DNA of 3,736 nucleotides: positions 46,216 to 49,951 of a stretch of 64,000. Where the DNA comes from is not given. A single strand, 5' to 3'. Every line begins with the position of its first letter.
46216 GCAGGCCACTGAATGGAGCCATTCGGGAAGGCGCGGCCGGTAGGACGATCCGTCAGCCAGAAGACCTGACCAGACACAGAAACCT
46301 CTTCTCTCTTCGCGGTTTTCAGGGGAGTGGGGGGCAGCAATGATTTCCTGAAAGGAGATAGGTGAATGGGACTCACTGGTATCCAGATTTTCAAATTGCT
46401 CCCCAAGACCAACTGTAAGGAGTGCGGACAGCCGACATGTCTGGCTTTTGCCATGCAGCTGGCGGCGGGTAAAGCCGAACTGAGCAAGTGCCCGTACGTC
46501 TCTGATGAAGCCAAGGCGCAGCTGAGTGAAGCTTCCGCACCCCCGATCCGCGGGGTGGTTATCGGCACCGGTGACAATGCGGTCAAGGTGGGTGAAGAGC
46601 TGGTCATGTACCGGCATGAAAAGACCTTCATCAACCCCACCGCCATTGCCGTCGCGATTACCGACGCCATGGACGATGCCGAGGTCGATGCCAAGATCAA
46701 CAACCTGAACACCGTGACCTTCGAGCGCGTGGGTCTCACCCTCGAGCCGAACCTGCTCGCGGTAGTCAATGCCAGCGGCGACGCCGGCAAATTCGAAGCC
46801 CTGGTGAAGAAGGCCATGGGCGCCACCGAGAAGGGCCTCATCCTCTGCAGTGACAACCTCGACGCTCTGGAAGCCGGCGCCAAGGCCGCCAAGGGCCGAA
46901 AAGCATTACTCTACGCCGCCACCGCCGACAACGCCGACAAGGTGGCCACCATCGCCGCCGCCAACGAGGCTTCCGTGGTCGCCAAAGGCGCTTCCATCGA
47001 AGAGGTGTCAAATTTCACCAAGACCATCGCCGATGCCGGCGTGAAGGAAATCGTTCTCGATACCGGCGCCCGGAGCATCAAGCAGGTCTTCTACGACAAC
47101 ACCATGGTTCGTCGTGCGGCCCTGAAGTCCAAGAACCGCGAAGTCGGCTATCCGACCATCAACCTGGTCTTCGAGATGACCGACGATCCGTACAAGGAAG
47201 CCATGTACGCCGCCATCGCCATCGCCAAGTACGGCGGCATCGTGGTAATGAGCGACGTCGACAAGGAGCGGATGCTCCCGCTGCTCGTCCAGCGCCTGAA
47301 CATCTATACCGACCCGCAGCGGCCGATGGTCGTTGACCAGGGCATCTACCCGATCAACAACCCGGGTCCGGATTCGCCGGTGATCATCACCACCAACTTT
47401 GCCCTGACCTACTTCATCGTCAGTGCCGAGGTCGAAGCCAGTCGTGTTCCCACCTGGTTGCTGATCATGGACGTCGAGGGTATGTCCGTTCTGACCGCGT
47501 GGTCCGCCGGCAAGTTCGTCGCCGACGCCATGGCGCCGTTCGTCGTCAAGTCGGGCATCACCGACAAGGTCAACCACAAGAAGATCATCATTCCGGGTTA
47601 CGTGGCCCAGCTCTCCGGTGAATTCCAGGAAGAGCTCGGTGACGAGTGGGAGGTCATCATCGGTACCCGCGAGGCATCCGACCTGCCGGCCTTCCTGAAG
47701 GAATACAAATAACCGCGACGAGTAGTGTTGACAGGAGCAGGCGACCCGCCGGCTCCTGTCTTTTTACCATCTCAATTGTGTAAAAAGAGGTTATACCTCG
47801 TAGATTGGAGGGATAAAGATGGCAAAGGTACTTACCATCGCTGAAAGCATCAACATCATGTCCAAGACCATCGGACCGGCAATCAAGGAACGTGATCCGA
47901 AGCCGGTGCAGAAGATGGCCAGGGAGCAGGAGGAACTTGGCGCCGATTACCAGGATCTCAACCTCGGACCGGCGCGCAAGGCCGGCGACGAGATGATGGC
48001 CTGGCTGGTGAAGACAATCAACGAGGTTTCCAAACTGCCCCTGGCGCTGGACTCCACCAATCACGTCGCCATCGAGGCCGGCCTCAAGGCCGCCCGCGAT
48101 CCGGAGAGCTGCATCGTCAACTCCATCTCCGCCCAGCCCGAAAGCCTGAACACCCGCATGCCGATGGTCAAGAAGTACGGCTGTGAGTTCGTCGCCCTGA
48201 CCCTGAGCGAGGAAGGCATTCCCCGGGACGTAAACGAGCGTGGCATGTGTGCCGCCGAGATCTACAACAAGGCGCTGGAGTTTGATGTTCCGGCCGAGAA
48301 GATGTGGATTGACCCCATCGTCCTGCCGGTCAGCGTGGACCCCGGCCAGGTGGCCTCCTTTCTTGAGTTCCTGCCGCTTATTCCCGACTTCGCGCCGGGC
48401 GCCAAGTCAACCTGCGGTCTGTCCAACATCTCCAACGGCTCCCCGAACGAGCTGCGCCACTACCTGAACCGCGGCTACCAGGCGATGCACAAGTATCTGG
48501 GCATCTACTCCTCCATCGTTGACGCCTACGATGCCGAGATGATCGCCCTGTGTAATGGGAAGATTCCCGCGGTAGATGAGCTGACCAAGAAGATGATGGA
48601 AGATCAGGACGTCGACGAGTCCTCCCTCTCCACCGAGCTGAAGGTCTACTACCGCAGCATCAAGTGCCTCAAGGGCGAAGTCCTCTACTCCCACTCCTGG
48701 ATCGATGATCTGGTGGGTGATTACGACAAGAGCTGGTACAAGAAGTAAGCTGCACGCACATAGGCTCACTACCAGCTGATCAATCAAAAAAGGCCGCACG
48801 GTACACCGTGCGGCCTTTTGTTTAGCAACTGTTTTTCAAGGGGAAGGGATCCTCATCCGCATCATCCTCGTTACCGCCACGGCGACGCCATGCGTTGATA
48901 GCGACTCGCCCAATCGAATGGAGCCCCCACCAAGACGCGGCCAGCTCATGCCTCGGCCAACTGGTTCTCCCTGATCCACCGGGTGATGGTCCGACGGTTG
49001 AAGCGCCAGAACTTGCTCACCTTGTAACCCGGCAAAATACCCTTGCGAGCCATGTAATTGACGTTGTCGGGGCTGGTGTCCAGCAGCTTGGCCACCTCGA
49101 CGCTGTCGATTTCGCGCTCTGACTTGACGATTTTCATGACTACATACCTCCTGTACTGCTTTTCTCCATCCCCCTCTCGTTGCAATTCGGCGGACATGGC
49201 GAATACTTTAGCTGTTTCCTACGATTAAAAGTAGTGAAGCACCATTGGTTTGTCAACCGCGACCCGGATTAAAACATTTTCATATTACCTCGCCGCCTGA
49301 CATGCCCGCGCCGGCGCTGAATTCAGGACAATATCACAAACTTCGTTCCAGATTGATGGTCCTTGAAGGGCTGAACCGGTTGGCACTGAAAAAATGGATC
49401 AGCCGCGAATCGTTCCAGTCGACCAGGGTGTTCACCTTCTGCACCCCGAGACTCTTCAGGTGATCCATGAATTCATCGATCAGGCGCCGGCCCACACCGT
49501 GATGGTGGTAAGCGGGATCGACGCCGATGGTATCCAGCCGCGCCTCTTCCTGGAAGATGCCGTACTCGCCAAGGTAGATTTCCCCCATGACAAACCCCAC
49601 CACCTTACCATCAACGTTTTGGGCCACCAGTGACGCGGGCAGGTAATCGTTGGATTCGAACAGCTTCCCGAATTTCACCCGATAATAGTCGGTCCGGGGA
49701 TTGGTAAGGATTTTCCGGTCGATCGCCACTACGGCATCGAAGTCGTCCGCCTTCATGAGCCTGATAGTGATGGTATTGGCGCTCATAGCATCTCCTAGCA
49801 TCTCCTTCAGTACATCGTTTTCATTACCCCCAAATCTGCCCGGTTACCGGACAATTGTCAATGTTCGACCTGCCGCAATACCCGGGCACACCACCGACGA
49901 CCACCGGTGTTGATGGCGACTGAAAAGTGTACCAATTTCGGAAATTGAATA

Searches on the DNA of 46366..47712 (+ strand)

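Call 13: search_rna_families(sources=[L001, L002, L003, L006, L010, L011, L019, L049, L050, L051, L054, L055, L061, L067, L068, L079, L040, L018, L022, L070], threshold=gathering, show_alignments=3)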
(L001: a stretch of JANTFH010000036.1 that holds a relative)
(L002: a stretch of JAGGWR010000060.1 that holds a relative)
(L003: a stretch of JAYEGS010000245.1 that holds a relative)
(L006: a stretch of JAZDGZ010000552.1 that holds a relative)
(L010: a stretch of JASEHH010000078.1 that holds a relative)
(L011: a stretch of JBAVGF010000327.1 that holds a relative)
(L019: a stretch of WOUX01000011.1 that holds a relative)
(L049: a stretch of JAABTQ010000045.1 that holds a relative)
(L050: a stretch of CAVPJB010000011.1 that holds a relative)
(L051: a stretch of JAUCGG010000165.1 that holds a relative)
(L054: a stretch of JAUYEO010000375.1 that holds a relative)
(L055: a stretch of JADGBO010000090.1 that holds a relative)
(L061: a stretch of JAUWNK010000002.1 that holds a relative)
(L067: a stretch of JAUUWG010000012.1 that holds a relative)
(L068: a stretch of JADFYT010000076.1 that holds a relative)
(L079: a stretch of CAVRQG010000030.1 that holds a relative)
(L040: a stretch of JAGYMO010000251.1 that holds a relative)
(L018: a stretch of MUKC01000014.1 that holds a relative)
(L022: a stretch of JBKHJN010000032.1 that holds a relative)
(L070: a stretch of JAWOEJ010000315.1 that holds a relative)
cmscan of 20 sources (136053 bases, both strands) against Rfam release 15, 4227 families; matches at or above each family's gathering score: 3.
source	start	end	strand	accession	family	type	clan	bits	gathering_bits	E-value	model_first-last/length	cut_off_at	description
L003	2760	2940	+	RF00174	Cobalamin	Cis-reg; riboswitch;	CL00101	82.4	31.5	1.9e-18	1-189/189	no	Cobalamin riboswitch aptamer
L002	2125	2305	+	RF00174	Cobalamin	Cis-reg; riboswitch;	CL00101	82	31.5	2.5e-18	1-189/189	no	Cobalamin riboswitch aptamer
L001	2763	2941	+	RF00174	Cobalamin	Cis-reg; riboswitch;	CL00101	78.4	31.5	2.6e-17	1-189/189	no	Cobalamin riboswitch aptamer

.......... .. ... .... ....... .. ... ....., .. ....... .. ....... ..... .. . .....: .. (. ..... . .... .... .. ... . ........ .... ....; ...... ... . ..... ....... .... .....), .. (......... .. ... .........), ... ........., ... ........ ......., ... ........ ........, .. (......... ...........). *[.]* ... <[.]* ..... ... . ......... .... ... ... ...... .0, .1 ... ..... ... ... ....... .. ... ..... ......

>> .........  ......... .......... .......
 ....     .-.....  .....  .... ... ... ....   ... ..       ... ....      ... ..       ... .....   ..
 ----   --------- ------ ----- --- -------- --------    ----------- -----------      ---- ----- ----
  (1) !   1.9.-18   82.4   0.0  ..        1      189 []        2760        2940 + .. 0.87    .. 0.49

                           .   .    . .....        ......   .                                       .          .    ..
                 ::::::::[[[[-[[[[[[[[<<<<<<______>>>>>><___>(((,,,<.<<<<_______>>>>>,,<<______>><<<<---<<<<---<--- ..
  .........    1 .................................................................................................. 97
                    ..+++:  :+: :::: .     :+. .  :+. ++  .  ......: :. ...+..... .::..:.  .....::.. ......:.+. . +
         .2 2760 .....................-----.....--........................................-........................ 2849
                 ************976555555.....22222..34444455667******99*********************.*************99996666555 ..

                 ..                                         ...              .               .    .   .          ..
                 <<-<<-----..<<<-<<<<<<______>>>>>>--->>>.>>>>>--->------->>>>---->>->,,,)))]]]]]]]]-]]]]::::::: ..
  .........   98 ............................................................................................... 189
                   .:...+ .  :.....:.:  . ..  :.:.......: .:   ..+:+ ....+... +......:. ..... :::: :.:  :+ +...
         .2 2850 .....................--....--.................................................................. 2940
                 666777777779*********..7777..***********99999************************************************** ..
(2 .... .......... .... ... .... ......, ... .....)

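Call 18: search_rna_families(sources=[L081, L100, L115, L131, L134, L142, L146, L159, L095, L097, L108, L158, L084, L086, L087, L020, L027, L052, L058, L062], threshold=gathering, show_alignments=1)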
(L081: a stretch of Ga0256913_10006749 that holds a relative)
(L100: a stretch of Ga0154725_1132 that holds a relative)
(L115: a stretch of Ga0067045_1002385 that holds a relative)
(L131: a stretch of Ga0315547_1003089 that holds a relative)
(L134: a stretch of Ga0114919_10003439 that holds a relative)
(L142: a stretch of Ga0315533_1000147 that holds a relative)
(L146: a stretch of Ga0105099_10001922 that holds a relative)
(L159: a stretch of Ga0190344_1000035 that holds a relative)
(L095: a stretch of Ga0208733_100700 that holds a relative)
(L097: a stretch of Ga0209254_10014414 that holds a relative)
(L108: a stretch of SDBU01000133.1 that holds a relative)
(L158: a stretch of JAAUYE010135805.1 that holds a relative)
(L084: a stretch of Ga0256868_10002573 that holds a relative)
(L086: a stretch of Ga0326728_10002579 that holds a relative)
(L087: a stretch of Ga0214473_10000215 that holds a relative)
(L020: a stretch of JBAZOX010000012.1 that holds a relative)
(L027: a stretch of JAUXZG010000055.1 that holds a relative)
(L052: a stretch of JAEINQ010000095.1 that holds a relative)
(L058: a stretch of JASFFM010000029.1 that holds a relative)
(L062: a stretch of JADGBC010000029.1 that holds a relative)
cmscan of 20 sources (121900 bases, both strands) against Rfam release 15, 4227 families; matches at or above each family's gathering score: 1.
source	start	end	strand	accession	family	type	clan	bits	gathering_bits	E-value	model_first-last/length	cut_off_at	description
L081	2264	2442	+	RF00174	Cobalamin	Cis-reg; riboswitch;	CL00101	83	31.5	1.1e-18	1-189/189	no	Cobalamin riboswitch aptamer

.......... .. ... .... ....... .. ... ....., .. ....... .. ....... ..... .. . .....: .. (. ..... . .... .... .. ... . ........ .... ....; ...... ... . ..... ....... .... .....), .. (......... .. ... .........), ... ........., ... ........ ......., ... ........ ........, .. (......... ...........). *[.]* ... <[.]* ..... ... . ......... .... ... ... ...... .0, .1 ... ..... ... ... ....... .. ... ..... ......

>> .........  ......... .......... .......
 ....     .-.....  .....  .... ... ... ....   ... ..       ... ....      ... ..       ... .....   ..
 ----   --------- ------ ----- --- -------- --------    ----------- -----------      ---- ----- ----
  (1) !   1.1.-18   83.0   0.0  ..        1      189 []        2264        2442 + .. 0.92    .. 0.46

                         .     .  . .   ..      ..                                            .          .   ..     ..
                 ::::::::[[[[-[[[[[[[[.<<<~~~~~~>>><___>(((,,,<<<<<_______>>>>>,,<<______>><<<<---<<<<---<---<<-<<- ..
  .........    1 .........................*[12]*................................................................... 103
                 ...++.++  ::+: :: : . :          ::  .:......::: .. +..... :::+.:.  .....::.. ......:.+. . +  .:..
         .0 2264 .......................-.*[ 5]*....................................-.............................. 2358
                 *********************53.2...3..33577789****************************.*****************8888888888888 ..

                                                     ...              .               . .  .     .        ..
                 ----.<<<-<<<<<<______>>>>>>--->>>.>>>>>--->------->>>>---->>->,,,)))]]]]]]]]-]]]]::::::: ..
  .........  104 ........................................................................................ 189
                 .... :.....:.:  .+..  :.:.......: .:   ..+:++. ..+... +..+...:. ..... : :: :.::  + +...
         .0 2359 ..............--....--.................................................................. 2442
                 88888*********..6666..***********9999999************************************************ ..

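Call 30: search_rna_families(sources=[L161, L162, L163, L164, L165, L166, L167, L168, L169, L170, L171, L172], threshold=gathering)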
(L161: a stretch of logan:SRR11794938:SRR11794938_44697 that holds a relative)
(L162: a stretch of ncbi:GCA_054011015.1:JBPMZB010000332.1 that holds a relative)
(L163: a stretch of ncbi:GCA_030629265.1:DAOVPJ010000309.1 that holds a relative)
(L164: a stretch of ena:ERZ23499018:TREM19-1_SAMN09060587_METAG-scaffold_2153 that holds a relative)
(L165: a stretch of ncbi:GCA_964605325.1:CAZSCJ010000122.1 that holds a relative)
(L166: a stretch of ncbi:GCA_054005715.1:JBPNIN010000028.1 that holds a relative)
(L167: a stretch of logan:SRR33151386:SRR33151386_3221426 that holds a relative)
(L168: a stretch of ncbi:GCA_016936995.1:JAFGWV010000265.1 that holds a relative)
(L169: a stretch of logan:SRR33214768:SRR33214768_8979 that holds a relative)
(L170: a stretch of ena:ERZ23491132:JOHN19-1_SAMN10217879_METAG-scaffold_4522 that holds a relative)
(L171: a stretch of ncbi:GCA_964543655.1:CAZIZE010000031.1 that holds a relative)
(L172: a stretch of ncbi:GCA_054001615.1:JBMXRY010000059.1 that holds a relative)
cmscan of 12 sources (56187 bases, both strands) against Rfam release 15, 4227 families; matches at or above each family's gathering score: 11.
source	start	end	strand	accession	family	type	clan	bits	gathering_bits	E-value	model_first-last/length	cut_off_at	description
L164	3982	4168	+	RF00174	Cobalamin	Cis-reg; riboswitch;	CL00101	120.7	31.5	8.8e-30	1-189/189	no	Cobalamin riboswitch aptamer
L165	2667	2853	+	RF00174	Cobalamin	Cis-reg; riboswitch;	CL00101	115.7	31.5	2.4e-28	1-189/189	no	Cobalamin riboswitch aptamer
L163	46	216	+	RF00174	Cobalamin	Cis-reg; riboswitch;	CL00101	100.2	31.5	6.3e-24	1-189/189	no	Cobalamin riboswitch aptamer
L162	6640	6809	+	RF00174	Cobalamin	Cis-reg; riboswitch;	CL00101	99.9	31.5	7.7e-24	1-189/189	no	Cobalamin riboswitch aptamer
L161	221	389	+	RF00174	Cobalamin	Cis-reg; riboswitch;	CL00101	97.4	31.5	4e-23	1-189/189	no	Cobalamin riboswitch aptamer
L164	1274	1441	+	RF00174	Cobalamin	Cis-reg; riboswitch;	CL00101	92.5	31.5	1e-21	1-189/189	no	Cobalamin riboswitch aptamer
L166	1246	1442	+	RF00174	Cobalamin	Cis-reg; riboswitch;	CL00101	89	31.5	1e-20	1-189/189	no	Cobalamin riboswitch aptamer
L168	1280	1444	+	RF00174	Cobalamin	Cis-reg; riboswitch;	CL00101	86.9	31.5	4e-20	1-189/189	no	Cobalamin riboswitch aptamer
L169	1278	1444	+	RF00174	Cobalamin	Cis-reg; riboswitch;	CL00101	83.8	31.5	3.1e-19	1-189/189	no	Cobalamin riboswitch aptamer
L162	9733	9805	-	RF00005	tRNA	Gene; tRNA;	CL00001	64.2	29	1.1e-11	1-71/71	no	tRNA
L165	1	125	+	RF00174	Cobalamin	Cis-reg; riboswitch;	CL00101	61.1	31.5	9.8e-13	64-189/189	5'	Cobalamin riboswitch aptamer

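Call 86: search_rna_families(sources=[L008, L009, L015, L017, L023, L029, L036, L042, L048, L060, L065, L069, L071, L073, L083, L089, L090, L091, L096, L114], threshold=gathering)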
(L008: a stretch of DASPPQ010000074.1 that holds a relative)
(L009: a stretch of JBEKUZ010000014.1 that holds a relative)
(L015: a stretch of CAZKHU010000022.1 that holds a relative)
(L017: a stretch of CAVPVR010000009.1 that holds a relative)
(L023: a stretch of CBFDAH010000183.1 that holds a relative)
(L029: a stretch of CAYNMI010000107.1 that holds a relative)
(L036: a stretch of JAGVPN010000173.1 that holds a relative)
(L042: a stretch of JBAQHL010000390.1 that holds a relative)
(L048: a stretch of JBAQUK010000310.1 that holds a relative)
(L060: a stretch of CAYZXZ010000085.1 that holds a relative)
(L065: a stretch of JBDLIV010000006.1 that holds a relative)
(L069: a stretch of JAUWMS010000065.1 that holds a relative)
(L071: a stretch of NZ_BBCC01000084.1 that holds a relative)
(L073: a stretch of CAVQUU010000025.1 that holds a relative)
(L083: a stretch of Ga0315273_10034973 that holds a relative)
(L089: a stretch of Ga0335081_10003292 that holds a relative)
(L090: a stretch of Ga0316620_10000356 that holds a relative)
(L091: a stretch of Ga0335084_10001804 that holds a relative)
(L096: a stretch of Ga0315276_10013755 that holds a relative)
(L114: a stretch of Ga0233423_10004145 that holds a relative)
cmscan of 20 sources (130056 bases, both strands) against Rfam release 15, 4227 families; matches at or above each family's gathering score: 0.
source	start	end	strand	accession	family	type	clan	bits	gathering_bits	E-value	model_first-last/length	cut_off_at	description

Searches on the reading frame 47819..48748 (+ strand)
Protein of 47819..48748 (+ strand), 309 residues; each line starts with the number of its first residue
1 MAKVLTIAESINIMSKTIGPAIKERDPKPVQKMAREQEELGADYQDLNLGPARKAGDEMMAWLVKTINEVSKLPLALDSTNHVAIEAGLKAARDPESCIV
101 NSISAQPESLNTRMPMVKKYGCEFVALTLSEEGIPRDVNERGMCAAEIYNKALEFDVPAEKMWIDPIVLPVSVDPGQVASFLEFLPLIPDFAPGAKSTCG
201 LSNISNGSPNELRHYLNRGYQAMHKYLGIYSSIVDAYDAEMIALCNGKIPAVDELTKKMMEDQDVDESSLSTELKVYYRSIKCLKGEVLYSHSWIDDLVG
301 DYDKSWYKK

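Call 4: search_protein_families(library=pfam, proteins=[window:47819-48748:+])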
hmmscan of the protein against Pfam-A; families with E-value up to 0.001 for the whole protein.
window:47819-48748:+ (309 aa): 1 family
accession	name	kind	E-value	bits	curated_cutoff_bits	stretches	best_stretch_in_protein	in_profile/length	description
PF00809.28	Pterin_bind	-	2.9e-11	43.9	25.5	1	26-206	19-209/244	Pterin binding enzyme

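Call 5: search_protein_families(library=ncbifam, proteins=[window:47819-48748:+])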
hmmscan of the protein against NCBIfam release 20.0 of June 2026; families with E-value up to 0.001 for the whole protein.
window:47819-48748:+ (309 aa): 4 families
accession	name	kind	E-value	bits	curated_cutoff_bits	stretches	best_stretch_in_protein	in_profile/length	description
NF005719.0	PRK07535.1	domain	3.5e-63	213.2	259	1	6-244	3-237/268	methyltetrahydrofolate:corrinoid/iron-sulfur protein methyltransferase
NF040758.1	CODH_ACS_meth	exception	1.2e-50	172.3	370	1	1-243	1-240/261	carbon monoxide dehydrogenase/acetyl-CoA synthase methytransferase subunit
TIGR02082.1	metH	equivalog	3.7e-27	94.4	1010.85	1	3-280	342-627/1182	methionine synthase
NF007024.0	PRK09490.1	equivalog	1.7e-13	49.3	1497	1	8-206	364-571/1234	methionine synthase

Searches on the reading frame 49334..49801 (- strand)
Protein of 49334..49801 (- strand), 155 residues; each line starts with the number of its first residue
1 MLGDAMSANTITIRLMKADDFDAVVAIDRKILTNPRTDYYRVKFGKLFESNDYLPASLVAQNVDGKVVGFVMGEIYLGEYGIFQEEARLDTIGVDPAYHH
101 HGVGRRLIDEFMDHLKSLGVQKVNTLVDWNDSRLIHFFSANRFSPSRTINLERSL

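Call 4: search_protein_families(library=pfam, proteins=[window:49334-49801:-])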
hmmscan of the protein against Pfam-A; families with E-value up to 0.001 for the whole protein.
window:49334-49801:- (155 aa): 3 families
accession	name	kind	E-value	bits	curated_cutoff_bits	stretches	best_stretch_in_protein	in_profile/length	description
PF00583.31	Acetyltransf_1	-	9.9e-12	45.6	20.7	1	51-138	31-111/116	Acetyltransferase (GNAT) family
PF13508.13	Acetyltransf_7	-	1.4e-08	35.4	27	1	60-138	8-77/84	Acetyltransferase (GNAT) domain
PF13673.13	Acetyltransf_10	-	5.7e-05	23.5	23.6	1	65-122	31-87/128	Acetyltransferase (GNAT) domain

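Call 5: search_protein_families(library=ncbifam, proteins=[window:49334-49801:-])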
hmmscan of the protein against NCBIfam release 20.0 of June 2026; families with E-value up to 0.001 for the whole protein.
window:49334-49801:- (155 aa): 5 families
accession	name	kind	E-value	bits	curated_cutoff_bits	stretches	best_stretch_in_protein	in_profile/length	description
NF002959.0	PRK03624.1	equivalog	5.1e-11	42.5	124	1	7-154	3-140/147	GNAT family acetyltransferase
TIGR01575.1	rimI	equivalog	2.7e-09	37.3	86.4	1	20-123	1-92/132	ribosomal protein S18-alanine N-acetyltransferase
NF005921.0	PRK07922.1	equivalog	1.4e-05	24.8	180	1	58-127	49-112/170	amino-acid N-acetyltransferase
NF007025.1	PRK09491.1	equivalog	5.3e-05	23.2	173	1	61-123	44-99/145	ribosomal protein S18-alanine N-acetyltransferase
TIGR03103.1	trio_acet_GNAT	equivalog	0.00011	20.9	569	1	55-138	123-207/547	N-acetylglutaminylglutamine synthetase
